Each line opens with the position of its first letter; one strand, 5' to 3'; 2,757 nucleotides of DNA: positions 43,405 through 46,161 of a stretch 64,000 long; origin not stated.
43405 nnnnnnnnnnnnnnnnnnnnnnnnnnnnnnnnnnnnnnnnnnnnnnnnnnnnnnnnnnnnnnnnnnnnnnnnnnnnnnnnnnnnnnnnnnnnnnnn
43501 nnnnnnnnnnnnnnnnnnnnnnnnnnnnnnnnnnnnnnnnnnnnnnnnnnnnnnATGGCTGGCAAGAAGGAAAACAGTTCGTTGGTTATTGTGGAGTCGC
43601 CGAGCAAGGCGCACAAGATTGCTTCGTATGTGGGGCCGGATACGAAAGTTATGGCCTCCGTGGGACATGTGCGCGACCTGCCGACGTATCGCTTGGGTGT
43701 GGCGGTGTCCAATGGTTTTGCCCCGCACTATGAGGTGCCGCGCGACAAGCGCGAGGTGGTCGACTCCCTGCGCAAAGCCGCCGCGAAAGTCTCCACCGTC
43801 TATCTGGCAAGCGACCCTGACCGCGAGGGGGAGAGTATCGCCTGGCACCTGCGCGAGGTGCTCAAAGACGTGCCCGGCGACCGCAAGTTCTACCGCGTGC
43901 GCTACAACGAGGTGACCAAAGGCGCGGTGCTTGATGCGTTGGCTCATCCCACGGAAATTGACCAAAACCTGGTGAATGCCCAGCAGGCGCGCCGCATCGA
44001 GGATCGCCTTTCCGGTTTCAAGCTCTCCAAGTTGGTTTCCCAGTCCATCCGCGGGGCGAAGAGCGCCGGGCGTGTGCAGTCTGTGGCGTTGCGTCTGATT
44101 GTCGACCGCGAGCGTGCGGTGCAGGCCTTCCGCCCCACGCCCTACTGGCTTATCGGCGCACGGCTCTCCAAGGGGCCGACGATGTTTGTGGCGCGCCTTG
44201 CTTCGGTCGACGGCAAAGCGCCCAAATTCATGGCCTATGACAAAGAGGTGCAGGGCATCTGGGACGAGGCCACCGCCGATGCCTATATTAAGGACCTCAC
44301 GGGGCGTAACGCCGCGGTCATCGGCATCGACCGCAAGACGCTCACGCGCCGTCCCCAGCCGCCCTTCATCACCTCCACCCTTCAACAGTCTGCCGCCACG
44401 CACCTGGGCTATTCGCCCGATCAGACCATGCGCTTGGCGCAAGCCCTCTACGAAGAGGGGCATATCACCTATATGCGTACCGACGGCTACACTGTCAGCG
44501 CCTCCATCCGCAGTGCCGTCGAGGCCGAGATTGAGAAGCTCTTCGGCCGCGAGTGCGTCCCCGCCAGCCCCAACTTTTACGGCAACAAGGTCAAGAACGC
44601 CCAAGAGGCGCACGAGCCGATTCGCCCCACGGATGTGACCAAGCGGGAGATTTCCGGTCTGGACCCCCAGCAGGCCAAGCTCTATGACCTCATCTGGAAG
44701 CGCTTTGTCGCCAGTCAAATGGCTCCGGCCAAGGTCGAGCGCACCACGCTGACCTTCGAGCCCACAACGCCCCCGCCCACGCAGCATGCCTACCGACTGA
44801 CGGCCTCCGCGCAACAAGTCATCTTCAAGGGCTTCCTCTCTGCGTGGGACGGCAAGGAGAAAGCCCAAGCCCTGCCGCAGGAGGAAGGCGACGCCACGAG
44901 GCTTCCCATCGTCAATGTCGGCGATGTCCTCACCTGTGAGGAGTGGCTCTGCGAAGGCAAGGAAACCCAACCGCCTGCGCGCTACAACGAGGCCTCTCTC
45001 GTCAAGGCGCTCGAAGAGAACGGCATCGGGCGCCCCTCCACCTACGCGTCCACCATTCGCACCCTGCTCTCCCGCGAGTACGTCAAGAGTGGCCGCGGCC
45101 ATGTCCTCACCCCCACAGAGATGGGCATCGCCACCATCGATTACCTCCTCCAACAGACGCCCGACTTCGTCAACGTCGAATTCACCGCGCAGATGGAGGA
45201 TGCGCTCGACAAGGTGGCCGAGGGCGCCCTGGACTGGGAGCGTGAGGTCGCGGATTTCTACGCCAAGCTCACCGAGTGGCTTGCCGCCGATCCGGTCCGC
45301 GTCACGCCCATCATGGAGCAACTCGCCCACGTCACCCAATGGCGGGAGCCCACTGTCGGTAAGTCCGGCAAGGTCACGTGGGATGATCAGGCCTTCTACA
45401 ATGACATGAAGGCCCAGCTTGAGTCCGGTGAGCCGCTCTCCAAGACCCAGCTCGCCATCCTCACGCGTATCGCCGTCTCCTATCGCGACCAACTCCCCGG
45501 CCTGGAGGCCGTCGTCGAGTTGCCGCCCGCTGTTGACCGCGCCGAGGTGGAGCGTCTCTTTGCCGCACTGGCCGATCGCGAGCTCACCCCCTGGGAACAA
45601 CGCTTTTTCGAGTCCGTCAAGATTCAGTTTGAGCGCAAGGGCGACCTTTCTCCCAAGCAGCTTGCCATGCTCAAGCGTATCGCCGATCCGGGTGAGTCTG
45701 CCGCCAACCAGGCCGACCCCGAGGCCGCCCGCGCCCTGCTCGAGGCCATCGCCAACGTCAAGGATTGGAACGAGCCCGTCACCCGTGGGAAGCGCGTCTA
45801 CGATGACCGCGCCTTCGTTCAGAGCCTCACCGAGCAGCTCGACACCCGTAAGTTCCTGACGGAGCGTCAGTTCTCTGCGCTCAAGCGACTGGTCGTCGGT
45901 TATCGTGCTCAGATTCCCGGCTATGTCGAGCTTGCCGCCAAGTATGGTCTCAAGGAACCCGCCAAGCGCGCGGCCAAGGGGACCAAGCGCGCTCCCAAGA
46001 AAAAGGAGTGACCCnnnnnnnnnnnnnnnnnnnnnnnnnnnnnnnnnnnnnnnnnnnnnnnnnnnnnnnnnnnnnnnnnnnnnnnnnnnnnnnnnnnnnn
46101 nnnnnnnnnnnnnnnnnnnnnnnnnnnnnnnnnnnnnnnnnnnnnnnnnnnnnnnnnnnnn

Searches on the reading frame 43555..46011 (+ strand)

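Call 11: search_protein_families(library=pfam, proteins=[window:43555-46011:+])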
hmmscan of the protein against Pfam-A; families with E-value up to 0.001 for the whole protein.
window:43555-46011:+ (818 aa): 2 families
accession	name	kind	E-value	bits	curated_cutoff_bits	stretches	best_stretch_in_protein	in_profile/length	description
PF01131.25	Topoisom_bac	-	2.2e-114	383.1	35.1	1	135-563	2-408/411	DNA topoisomerase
PF01751.28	Toprim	-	4.4e-20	72.1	23.1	1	10-119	2-95/96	Toprim domain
